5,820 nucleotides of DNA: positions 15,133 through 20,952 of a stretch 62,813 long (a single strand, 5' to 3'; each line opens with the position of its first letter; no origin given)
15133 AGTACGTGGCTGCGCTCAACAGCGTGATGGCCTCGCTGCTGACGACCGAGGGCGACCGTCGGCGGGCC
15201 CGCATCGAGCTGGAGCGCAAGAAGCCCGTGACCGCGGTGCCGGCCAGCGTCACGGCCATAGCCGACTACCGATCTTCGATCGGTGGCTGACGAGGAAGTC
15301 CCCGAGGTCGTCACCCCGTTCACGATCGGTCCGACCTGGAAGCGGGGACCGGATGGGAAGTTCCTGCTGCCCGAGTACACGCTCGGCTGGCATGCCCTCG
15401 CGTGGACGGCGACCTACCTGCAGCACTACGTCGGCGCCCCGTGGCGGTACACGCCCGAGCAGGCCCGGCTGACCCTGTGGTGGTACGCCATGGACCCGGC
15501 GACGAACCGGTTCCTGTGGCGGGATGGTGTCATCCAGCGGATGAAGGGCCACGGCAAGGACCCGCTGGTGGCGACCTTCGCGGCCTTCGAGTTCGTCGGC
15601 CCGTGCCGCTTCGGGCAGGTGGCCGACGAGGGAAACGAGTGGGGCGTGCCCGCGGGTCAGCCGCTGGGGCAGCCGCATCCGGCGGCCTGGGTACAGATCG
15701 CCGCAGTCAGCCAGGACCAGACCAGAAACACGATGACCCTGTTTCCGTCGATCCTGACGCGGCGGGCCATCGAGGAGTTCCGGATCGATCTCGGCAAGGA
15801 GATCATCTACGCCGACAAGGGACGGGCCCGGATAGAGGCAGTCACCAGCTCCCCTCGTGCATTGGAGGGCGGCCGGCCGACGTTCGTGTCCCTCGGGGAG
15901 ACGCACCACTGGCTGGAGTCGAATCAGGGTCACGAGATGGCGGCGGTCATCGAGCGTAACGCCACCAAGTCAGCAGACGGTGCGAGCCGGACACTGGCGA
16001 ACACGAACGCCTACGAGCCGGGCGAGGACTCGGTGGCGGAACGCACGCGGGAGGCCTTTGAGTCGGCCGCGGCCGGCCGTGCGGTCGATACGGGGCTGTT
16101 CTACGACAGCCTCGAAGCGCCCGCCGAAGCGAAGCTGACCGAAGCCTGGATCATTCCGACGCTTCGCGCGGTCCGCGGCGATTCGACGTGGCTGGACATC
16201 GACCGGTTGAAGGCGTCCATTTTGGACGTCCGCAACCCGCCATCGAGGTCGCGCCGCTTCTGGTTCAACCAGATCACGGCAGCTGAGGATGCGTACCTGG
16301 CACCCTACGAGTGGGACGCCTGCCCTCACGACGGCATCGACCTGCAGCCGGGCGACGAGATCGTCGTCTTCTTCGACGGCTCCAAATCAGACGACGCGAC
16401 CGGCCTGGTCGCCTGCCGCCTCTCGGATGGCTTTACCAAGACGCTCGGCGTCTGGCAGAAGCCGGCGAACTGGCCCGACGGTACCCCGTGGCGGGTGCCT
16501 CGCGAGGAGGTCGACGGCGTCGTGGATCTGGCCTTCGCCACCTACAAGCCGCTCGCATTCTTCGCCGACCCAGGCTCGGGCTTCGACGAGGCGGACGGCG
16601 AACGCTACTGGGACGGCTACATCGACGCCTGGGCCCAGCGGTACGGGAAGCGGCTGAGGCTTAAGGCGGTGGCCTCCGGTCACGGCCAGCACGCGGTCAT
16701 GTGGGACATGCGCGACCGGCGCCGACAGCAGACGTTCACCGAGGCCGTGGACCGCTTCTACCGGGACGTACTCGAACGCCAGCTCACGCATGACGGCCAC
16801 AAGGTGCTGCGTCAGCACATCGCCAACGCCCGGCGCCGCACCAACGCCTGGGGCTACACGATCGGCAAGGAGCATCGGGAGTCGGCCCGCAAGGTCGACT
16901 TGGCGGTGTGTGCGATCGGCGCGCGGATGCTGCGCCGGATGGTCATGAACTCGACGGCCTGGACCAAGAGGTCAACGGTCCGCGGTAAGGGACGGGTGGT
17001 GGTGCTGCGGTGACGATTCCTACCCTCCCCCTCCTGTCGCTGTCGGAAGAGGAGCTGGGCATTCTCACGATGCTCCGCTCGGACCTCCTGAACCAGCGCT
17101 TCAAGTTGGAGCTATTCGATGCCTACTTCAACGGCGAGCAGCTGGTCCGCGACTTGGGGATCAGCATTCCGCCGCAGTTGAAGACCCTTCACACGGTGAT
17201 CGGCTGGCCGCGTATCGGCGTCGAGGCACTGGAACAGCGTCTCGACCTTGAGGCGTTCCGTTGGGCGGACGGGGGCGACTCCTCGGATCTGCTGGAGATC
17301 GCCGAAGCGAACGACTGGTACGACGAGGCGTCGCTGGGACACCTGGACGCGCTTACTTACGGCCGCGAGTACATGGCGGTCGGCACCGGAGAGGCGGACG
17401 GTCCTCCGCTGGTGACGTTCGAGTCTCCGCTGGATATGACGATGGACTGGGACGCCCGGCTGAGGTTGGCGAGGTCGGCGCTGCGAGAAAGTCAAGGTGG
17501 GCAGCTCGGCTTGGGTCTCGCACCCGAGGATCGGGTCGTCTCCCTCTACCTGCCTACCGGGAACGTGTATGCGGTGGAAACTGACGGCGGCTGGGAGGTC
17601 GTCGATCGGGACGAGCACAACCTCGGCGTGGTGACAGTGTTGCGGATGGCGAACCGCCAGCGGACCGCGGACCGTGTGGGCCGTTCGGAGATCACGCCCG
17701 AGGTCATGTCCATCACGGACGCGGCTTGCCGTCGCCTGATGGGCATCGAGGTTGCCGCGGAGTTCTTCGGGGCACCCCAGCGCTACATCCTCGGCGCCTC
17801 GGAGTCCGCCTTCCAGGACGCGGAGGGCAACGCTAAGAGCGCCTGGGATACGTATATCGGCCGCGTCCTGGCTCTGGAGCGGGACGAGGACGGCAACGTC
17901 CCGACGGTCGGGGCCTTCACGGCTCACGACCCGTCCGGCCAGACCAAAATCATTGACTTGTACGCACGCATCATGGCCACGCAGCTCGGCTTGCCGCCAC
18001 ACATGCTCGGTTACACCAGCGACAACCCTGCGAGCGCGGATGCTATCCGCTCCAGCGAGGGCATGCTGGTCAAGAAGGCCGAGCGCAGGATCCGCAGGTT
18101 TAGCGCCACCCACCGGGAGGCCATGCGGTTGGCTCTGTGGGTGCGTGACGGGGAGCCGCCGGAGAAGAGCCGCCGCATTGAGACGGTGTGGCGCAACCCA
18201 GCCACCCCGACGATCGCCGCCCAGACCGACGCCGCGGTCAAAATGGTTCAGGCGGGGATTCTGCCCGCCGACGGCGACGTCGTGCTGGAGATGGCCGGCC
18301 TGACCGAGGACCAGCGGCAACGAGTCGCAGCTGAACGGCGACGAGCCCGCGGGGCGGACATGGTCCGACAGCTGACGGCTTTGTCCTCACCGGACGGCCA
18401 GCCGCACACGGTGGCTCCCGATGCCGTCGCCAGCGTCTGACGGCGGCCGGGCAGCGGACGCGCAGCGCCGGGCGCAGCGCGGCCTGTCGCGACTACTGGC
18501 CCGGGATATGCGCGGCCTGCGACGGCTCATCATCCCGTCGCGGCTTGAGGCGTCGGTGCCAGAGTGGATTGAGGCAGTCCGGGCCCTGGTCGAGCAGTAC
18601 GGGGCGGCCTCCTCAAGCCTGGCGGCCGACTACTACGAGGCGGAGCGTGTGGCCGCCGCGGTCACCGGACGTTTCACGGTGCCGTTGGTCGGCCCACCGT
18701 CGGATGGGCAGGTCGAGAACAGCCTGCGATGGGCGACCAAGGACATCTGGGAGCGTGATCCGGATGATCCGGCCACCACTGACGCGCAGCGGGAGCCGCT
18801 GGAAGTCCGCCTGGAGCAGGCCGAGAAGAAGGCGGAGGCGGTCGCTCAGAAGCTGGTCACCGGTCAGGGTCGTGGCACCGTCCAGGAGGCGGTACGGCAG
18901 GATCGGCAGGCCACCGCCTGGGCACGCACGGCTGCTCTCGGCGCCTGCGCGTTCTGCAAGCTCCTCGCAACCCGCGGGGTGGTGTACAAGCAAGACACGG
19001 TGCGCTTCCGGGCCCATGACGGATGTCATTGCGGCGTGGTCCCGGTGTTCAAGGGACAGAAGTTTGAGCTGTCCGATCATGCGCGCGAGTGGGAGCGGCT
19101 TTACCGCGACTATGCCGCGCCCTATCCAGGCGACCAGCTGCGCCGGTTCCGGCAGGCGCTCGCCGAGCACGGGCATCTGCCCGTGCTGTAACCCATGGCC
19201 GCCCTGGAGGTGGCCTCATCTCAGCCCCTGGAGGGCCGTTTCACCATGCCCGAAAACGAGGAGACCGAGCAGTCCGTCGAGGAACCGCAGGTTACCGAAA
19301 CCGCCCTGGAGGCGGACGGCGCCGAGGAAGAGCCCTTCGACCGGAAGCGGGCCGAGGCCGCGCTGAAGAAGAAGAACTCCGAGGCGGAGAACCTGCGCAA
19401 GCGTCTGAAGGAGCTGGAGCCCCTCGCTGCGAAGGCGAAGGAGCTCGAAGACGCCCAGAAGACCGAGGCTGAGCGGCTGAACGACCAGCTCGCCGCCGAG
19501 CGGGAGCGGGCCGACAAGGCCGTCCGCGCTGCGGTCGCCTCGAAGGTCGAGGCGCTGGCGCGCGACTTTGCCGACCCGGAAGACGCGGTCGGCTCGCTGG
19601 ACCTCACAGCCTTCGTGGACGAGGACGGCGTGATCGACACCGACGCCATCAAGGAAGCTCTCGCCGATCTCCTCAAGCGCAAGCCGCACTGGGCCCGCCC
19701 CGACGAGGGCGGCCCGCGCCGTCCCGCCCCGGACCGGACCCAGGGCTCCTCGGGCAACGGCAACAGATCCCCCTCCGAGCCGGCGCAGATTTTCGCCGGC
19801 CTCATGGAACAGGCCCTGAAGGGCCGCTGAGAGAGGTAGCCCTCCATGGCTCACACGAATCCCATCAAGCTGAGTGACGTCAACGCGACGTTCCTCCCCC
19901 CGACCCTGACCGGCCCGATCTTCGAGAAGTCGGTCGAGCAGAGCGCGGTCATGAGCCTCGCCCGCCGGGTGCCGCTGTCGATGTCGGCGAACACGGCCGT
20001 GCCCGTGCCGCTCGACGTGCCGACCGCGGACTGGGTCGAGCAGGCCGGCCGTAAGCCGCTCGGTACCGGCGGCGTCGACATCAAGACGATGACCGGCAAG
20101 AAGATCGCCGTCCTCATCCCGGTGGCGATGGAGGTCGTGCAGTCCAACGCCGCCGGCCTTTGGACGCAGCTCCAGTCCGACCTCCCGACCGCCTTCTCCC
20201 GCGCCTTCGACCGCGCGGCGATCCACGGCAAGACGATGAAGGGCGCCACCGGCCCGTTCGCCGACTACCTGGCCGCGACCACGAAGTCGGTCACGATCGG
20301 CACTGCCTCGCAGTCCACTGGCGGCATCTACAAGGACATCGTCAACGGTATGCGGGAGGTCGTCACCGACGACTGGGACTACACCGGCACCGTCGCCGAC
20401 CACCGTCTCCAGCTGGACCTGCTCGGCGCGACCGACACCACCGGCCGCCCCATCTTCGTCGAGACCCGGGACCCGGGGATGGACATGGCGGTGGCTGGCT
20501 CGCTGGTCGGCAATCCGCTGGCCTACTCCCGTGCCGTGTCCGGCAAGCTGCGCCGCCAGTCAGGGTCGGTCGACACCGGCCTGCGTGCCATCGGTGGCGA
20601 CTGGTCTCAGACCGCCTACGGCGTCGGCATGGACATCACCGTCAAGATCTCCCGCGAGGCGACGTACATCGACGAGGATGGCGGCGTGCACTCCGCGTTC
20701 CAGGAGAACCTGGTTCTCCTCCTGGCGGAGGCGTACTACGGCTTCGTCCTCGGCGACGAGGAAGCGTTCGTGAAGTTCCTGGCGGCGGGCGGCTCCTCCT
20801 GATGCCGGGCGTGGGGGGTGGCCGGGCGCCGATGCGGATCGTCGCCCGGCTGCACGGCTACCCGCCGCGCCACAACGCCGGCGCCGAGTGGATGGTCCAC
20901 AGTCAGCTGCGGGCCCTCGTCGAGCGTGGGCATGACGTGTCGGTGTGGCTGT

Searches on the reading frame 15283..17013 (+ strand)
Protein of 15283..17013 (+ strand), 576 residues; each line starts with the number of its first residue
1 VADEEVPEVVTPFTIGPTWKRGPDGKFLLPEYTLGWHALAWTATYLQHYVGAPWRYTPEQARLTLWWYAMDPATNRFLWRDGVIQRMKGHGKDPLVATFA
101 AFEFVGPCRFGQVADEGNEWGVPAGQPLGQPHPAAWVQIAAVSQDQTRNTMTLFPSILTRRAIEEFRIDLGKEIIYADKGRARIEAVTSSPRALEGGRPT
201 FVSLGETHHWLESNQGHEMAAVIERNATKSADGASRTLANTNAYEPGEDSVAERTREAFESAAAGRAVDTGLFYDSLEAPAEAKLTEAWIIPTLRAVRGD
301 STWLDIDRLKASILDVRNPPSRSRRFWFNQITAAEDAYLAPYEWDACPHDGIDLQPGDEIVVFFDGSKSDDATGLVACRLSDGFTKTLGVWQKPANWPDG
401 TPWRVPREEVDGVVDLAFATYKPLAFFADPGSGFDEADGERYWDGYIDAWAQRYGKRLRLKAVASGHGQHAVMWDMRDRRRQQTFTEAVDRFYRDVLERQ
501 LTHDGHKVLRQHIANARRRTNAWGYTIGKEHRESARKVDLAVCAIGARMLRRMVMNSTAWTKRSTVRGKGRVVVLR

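Call 26: search_protein_families(library=phrogs, proteins=[window:15283-17013:+], max_evalue=0.00001)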
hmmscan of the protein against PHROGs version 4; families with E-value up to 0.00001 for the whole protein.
window:15283-17013:+ (576 aa): 4 families
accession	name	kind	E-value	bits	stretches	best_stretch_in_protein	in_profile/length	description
phrog_9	-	head and packaging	1.4e-72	246.7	1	11-564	69-676/812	terminase large subunit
phrog_19179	-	head and packaging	4.2e-23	83.2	1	75-347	69-343/347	terminase large subunit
phrog_21277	-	head and packaging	2.2e-17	64.4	1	356-547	13-180/208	terminase large subunit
phrog_2699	-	head and packaging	1e-08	35.5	0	484-557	227-299/315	terminase large subunit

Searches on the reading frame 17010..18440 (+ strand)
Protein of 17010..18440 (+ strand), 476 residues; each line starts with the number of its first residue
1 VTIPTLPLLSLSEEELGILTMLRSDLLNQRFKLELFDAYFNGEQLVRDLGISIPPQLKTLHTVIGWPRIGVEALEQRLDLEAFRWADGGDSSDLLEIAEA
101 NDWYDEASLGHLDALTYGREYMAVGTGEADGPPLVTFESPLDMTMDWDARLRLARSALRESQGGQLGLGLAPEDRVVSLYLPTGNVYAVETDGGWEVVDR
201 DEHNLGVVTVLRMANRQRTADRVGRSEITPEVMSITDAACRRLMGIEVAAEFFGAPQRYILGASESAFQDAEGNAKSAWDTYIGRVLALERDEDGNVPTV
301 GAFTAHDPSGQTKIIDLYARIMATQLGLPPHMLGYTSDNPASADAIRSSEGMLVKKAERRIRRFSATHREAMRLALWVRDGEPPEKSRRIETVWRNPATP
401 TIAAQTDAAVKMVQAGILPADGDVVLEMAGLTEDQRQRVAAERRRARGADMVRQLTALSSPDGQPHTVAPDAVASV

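Call 26: search_protein_families(library=phrogs, proteins=[window:17010-18440:+], max_evalue=0.00001)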
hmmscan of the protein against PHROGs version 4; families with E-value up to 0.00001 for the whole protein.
window:17010-18440:+ (476 aa): 3 families
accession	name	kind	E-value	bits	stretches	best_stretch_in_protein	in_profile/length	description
phrog_104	-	head and packaging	1.4e-129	434.2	1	2-469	27-491/550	portal protein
phrog_34690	-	unknown function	2.1e-12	48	1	352-440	45-133/203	-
phrog_35314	-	connector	3.6e-06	28.1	1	411-453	3-43/56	head-tail connector protein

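Call 89: search_dna_similar(query=window:17010-18440:+, collection=phages, mode=protein, max_rows=8, max_evalue=1e-20)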
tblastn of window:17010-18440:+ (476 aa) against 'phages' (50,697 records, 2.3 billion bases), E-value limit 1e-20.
Records with a match: 1667; places in all: 1667; records where one place covers at least 80% of the query: 1365.
Best place of each record, by identity: <60% 1667.
By first word of the organism name: Mycobacterium 1167; Propionibacterium 196; Gordonia 151; Rhodococcus 47; Cutibacterium 45; Arthrobacter 37; Bacteriophage 4; Fromanvirus 4; Bifidobacterium 3; Tsukamurella 2; and 9 more.
By host as written in the record: Mycobacterium smegmatis mc2 155 805; Mycobacterium smegmatis mc#155 154; Propionibacterium acnes 98; Gordonia terrae 3612 87; Mycobacterium smegmatis mc2155 62; Cutibacterium acnes 49; - 40; Rhodococcus erythropolis RIA 643 37; and 106 more.
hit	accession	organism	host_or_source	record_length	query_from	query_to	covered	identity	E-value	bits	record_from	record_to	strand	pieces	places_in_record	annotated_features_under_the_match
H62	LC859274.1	Rhodococcus phage ReT1v-2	Prescottella equi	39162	27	435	86%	41.1%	9e-82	281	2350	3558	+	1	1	Portal protein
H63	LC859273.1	Rhodococcus phage ReT1v-1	Prescottella equi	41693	27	435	86%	41.1%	9e-82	281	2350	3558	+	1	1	Portal protein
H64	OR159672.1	Gordonia phage Horseradish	Gordonia terrae 3612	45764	22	435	87%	39.5%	7e-73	256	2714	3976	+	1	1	6: portal protein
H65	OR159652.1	Gordonia phage Yummy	Gordonia terrae 3612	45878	22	435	87%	39.5%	7e-73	256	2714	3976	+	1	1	6: portal protein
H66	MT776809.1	Gordonia phage Buttrmlkdreams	Gordonia terrae CAG3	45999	22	435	87%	39.3%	2e-72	255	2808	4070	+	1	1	5: portal protein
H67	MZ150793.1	Gordonia phage MScarn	Gordonia terrae 3612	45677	22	435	87%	39.3%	2e-72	254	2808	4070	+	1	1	7: portal protein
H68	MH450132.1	Gordonia phage SketchMex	Gordonia terrae 3612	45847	22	435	87%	39.3%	2e-72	254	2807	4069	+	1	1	4: portal protein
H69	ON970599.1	Gordonia phage Biskit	Gordonia terrae 3612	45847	22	435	87%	39.3%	2e-72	254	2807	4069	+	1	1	6: portal protein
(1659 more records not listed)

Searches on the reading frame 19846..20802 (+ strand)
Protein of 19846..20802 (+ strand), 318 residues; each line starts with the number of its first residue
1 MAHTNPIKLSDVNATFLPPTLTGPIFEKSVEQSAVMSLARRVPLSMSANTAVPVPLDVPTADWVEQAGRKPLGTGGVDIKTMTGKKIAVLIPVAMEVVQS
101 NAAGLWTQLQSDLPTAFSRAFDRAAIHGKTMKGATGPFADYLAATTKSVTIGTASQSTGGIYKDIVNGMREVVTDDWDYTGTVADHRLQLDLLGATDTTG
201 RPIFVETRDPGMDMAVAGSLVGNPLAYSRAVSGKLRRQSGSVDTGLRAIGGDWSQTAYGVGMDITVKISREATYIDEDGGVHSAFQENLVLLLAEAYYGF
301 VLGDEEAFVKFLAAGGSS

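Call 26: search_protein_families(library=phrogs, proteins=[window:19846-20802:+], max_evalue=0.00001)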
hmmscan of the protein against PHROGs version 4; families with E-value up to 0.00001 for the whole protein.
window:19846-20802:+ (318 aa): 2 families
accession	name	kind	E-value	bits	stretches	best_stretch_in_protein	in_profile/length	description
phrog_10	-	head and packaging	2.5e-41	143.5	1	14-311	366-633/752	major head protein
phrog_617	-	head and packaging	5.9e-09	36.3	1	32-281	367-593/626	major head protein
